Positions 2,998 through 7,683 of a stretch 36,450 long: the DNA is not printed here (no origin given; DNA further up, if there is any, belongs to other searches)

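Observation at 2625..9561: TPR lipoprotein / M28-like-FtsX giant fusion / OPT-like membrane protein operon with no ATPase partner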

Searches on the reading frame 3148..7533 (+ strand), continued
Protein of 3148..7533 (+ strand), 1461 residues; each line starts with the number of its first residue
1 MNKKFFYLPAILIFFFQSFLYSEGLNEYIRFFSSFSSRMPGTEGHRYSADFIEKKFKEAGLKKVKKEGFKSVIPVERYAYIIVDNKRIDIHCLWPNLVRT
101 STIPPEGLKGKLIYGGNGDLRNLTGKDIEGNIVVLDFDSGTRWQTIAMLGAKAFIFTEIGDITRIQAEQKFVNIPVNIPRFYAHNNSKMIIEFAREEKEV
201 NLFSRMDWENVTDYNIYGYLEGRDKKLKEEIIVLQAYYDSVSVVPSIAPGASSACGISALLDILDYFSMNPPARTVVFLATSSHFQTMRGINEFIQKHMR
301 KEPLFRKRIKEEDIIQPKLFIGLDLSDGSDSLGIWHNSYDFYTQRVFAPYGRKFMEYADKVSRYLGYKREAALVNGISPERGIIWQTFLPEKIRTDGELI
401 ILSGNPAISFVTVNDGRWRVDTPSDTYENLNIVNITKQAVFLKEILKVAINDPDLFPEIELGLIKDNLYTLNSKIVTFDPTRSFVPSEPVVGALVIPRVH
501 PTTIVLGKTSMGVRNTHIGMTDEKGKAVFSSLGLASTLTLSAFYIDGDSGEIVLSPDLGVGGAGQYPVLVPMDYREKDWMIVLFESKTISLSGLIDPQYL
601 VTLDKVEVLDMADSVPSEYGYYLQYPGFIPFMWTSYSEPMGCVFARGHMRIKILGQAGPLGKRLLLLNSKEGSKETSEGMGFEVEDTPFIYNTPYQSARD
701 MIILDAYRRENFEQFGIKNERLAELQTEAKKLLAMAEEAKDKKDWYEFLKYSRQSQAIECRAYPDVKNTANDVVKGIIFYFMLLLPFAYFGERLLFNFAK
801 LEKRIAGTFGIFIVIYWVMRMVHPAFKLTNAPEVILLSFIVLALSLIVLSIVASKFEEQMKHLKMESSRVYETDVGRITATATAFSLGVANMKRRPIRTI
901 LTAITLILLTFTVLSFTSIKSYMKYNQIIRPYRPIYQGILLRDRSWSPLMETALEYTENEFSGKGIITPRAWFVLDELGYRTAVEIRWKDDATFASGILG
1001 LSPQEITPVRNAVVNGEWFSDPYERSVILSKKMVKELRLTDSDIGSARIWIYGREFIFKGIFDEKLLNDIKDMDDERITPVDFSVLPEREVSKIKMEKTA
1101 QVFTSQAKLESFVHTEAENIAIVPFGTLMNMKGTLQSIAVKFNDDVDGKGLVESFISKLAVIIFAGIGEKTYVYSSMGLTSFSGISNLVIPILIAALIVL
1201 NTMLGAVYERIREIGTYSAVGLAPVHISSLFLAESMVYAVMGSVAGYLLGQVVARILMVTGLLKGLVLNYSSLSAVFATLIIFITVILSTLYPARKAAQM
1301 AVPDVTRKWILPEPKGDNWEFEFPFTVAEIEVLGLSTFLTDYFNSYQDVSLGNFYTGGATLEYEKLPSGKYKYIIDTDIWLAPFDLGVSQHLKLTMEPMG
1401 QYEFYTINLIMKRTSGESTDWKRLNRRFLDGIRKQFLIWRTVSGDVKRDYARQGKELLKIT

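Call 24: search_protein_families(library=pfam, proteins=[L003:16621-16953:+, L003:16956-17600:+, L003:17619-18347:+, L001:17200-18189:+, L001:18164-18562:+, L001:18532-19149:+, L001:8034-9980:+, L003:9717-9947:+, L004:16423-16929:+], max_evalue=0.01)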
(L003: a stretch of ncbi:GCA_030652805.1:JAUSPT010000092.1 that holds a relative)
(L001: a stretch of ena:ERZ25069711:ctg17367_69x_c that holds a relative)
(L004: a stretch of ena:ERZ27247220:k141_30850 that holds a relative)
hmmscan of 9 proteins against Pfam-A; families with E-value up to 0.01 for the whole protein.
L003:16621-16953:+ (111 aa): 1 family
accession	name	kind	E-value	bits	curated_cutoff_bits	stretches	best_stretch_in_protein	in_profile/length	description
PF05402.18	PqqD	-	2.4e-11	44.2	23.4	1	47-101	12-67/67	Coenzyme PQQ synthesis protein D (PqqD)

L003:16956-17600:+ (215 aa): 2 families
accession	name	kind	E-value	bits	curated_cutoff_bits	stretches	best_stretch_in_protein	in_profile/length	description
PF02687.27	FtsX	-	1.3e-17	64.4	25.5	1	88-206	3-119/120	FtsX-like permease C-terminal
PF16959.10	Collectrin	-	0.0076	16.4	27.1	1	56-109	94-148/154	Renal amino acid transporter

L003:17619-18347:+ (243 aa): 5 families
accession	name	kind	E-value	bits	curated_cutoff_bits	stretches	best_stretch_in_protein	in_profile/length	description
PF00005.33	ABC_tran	-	1.1e-34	120.4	25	1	26-174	1-136/137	ABC transporter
PF02463.25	SMC_N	-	1.9e-05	24.7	40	0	146-217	136-209/220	RecF/RecN/SMC N terminal domain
PF13304.12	AAA_21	-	5.6e-05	23.8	27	0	147-211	238-304/304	AAA domain, putative AbiEii toxin, Type IV TA system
PF13555.12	AAA_29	-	0.00094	19.3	27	1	30-53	16-39/61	P-loop containing region of AAA domain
PF03193.22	RsgA_GTPase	-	0.0035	17.6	30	1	24-58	95-128/174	RsgA GTPase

L001:17200-18189:+ (330 aa): 0 families

L001:18164-18562:+ (133 aa): 1 family
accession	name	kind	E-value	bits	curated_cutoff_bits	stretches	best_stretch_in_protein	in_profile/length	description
PF05402.18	PqqD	-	9.4e-11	42.3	23.4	1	49-103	13-67/67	Coenzyme PQQ synthesis protein D (PqqD)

L001:18532-19149:+ (206 aa): 1 family
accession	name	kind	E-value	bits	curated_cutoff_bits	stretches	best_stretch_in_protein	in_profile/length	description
PF01569.27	PAP2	-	0.0006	20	27.2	1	136-203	51-124/130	PAP2 superfamily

L001:8034-9980:+ (649 aa): 2 families
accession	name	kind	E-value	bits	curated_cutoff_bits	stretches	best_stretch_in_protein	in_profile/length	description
PF20581.3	DUF6785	-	8.7e-125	417.5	25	1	19-512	4-498/498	Family of unknown function (DUF6785)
PF20580.3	DUF6784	-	3.9e-31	107.6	26.4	1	547-641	1-95/101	Domain of unknown function (DUF6784)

L003:9717-9947:+ (77 aa): 1 family
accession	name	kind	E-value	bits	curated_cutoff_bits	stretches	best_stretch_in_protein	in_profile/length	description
PF05529.17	Bap31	-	0.0093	16.3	22.7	0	29-71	43-87/138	Bap31/Bap29 transmembrane region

L004:16423-16929:+ (169 aa): 0 families

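Call 26: search_solved_structures(query=window:3148-7530:+, max_evalue=1, show_alignments=3)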
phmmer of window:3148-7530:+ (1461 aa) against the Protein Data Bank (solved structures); distinct sequences matched with E-value up to 1: 13.
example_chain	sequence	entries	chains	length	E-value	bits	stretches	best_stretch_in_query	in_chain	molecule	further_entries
5lil_A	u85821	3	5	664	5e-09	37.5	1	1124-1300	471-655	Macrolide export ATP-binding/permease protein MacB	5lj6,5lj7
5nik_J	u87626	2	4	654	4.1e-07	31.2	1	1188-1304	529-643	Macrolide export ATP-binding/permease protein MacB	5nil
5xu1_M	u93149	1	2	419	1.9e-06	28.9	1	1163-1300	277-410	ABC transporter permeae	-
9o9x_C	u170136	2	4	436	7.6e-06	27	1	1190-1303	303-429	ABC transporter permease YtrF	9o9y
9w37_A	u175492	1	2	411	8.1e-06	26.9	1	1086-1301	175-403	LolF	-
9w35_A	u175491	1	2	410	8.5e-06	26.8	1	1086-1301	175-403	LolF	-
9w2w_A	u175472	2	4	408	1.1e-05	26.4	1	1086-1300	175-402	LolF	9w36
5gko_A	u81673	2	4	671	0.00016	22.6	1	1188-1300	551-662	Macrolide export ATP-binding/permease protein MacB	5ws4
7arh_C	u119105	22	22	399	0.011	16.5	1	1190-1300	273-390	Lipoprotein-releasing ABC transporter permease subunit LolC | Lipo-releasing system transmembrane protein lolC | Lipoprotein-releasing system transmembrane prot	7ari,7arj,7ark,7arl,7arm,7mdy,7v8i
7mdx_B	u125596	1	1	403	0.016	15.9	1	1127-1261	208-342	Lipoprotein-releasing system transmembrane protein LolE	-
7mdx_A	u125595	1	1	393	0.018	15.8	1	1190-1299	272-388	Lipoprotein-releasing system transmembrane protein LolC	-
7arh_E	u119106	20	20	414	0.02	15.6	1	1127-1262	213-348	Lipoprotein-releasing system transmembrane protein LolE | Lipoprotein transporter subunit LolE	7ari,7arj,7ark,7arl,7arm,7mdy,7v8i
9kbq_A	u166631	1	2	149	0.46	11.1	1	1381-1453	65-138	Lysozyme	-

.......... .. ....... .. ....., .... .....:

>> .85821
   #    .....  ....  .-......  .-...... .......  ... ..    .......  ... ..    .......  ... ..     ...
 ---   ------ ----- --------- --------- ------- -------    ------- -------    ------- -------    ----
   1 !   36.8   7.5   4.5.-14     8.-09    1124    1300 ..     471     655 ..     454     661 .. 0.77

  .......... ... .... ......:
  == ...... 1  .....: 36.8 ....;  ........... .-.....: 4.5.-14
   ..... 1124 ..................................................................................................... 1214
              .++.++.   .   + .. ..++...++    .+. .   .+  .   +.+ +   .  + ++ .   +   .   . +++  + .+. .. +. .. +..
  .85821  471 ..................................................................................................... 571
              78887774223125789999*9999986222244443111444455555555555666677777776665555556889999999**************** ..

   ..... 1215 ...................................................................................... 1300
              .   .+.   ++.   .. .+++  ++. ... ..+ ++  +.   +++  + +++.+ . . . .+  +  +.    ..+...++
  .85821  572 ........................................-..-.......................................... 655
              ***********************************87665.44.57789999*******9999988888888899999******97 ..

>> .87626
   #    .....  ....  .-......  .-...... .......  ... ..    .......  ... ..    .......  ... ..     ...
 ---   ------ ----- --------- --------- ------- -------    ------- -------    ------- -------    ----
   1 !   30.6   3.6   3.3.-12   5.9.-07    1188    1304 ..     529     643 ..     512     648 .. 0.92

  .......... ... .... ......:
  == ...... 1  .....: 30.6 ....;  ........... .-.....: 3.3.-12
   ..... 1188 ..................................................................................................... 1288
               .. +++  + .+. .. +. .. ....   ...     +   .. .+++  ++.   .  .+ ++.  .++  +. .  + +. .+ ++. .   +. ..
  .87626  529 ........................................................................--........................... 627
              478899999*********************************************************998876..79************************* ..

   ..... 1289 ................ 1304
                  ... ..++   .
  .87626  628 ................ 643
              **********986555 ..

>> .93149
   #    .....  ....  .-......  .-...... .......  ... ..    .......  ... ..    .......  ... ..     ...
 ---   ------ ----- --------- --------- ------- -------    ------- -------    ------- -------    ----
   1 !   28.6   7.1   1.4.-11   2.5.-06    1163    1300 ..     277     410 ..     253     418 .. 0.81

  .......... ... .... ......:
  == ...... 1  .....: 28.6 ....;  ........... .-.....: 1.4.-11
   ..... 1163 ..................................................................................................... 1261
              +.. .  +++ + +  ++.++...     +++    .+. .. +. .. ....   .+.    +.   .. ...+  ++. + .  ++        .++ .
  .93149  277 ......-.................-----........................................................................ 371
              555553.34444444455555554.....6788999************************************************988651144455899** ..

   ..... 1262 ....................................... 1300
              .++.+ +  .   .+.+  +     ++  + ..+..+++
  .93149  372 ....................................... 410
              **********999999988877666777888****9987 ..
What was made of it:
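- On Type VII ABC transporter permease (FtsX/MacB/LolC family): MacB 5lil E 5e-9 (call 26). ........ at aa 1208-1215 aligns to MacB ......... (call 26).
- MacB sequence hits (call 26).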

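Call 60: find_homologous_proteins(query=L003:16956-17600:+, max_evalue=1e-10)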
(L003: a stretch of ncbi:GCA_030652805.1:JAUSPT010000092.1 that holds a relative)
Query L003:16956-17600:+ (215 aa): 6630 proteins with E <= 1e-10 among 8000 candidates; the best 120 are listed.
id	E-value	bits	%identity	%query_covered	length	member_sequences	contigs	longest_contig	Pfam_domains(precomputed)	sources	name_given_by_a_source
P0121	1.9e-124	431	100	100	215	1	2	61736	PF02687.28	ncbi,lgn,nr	ncbi:MAG: FtsX-like permease family protein [bacterium]|nr:FtsX-like permease family protein [bacter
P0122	6.6e-121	420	98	100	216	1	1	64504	PF02687.28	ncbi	ncbi:MAG: FtsX-like permease family protein [bacterium]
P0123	3.7e-118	411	93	100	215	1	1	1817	PF02687.28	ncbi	-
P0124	8.7e-118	410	95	100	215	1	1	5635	PF02687.28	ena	-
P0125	1.3e-117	409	95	100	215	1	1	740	PF02687.28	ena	-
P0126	1.6e-117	409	96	100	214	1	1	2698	PF02687.28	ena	-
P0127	1.8e-117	409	94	100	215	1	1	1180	PF02687.28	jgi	-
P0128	1.8e-117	409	93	100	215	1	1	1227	PF02687.28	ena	-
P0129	2.7e-117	408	96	100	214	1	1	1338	PF02687.28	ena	-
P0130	4.1e-117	407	95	100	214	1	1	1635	PF02687.28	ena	-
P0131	7.2e-117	407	94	100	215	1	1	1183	PF02687.28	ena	-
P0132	9.6e-117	406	96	100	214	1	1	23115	PF02687.28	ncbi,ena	-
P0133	1.1e-116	406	95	100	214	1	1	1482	PF02687.28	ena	-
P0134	1.2e-116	406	94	100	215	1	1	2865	PF02687.28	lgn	-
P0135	1.8e-116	405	94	100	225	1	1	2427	PF02687.28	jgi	jgi:hypothetical protein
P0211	2.0e-64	236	57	96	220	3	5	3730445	PF02687.28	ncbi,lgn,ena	-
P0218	5.9e-64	234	55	98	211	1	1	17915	PF02687.28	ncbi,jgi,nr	ncbi:MAG: FtsX-like permease family protein [Caldiserica bacterium]|nr:FtsX-like permease family pro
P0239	2.3e-62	229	57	96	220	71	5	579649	PF02687.28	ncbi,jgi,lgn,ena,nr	ncbi:MAG: ABC transporter permease [Gemmatimonadetes bacterium]|nr:ABC transporter permease [Gemmati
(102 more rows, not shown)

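Call 61: find_encoding_contigs(protein=P0239, flank=10000, max_places=2)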
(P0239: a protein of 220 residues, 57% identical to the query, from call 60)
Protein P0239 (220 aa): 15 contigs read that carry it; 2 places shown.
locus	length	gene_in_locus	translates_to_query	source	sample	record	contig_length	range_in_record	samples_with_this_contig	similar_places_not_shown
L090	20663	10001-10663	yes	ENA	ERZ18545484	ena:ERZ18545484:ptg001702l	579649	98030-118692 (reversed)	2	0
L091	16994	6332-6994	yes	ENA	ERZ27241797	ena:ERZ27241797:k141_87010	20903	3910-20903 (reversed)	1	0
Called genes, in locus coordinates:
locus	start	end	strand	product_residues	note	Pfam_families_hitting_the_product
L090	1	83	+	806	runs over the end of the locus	PF01588:tRNA_bind, PF03483:B3_4, PF03484:B5, PF17759:tRNA_synthFbeta, PF03147:FDX-ACB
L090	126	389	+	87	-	-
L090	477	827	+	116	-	PF05164:ZapA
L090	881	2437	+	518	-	PF12072:RNase_Y_N, PF00013:KH_1 (weak), PF01966:HD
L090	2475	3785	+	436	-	PF13742:tRNA_anti_2, PF01336:tRNA_anti-codon, PF02601:Exonuc_VII_L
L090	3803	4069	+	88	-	PF02609:Exonuc_VII_S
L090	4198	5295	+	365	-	PF00348:polyprenyl_synt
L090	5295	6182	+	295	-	PF01513:NAD_kinase, PF20143:NAD_kinase_C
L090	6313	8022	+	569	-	PF02463:SMC_N, PF13476:AAA_23, PF13304:AAA_21 (faint)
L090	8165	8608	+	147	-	PF01066:CDP-OH_P_transf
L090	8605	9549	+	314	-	-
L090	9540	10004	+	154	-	PF05402:PqqD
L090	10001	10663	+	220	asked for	PF02687:FtsX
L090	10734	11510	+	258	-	PF02463:SMC_N (faint), PF00005:ABC_tran, PF13304:AAA_21 (faint)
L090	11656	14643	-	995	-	PF07517:SecA_DEAD, PF00270:DEAD (faint), PF01043:SecA_PP_bind, PF21090:P-loop_SecA, PF00271:Helicase_C (faint), PF21090:P-loop_SecA, PF07516:SecA_SW, PF02810:SEC-C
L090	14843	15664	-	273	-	PF00140:Sigma70_r1_2, PF04542:Sigma70_r2, PF04539:Sigma70_r3, PF04545:Sigma70_r4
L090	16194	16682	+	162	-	PF02700:PurS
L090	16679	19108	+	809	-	PF18072:FGAR-AT_linker, PF00586:AIRS, PF02769:AIRS_C, PF00586:AIRS, PF02769:AIRS_C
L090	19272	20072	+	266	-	PF13507:GATase_5, PF01965:DJ-1_PfpI (faint)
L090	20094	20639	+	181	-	PF13491:FtsK_4TM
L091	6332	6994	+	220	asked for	PF02687:FtsX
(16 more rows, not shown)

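Call 62: find_encoding_contigs(protein=P0211, flank=10000, max_places=1)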
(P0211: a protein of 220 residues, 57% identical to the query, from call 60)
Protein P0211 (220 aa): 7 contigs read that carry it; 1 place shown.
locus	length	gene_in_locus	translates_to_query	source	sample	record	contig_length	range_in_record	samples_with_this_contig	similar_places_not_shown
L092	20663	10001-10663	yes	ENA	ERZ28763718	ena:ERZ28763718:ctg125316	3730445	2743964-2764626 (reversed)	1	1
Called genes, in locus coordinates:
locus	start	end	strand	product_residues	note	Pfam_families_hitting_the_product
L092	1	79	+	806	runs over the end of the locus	PF01588:tRNA_bind, PF03483:B3_4, PF03484:B5, PF17759:tRNA_synthFbeta, PF03147:FDX-ACB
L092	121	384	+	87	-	-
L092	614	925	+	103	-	PF05164:ZapA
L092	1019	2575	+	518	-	PF12072:RNase_Y_N, PF00013:KH_1 (weak), PF01966:HD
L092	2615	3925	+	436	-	PF13742:tRNA_anti_2, PF01336:tRNA_anti-codon, PF02601:Exonuc_VII_L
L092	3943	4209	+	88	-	PF02609:Exonuc_VII_S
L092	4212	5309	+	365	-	PF00348:polyprenyl_synt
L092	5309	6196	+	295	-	PF01513:NAD_kinase, PF20143:NAD_kinase_C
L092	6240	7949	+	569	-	PF02463:SMC_N, PF13476:AAA_23, PF13304:AAA_21 (faint)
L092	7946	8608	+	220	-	PF01066:CDP-OH_P_transf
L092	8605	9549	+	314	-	-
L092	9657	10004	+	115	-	PF05402:PqqD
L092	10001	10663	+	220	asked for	PF02687:FtsX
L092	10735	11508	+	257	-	PF02463:SMC_N (faint), PF00005:ABC_tran, PF13304:AAA_21 (faint)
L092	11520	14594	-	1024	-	PF07517:SecA_DEAD, PF01043:SecA_PP_bind, PF21090:P-loop_SecA, PF07516:SecA_SW, PF02810:SEC-C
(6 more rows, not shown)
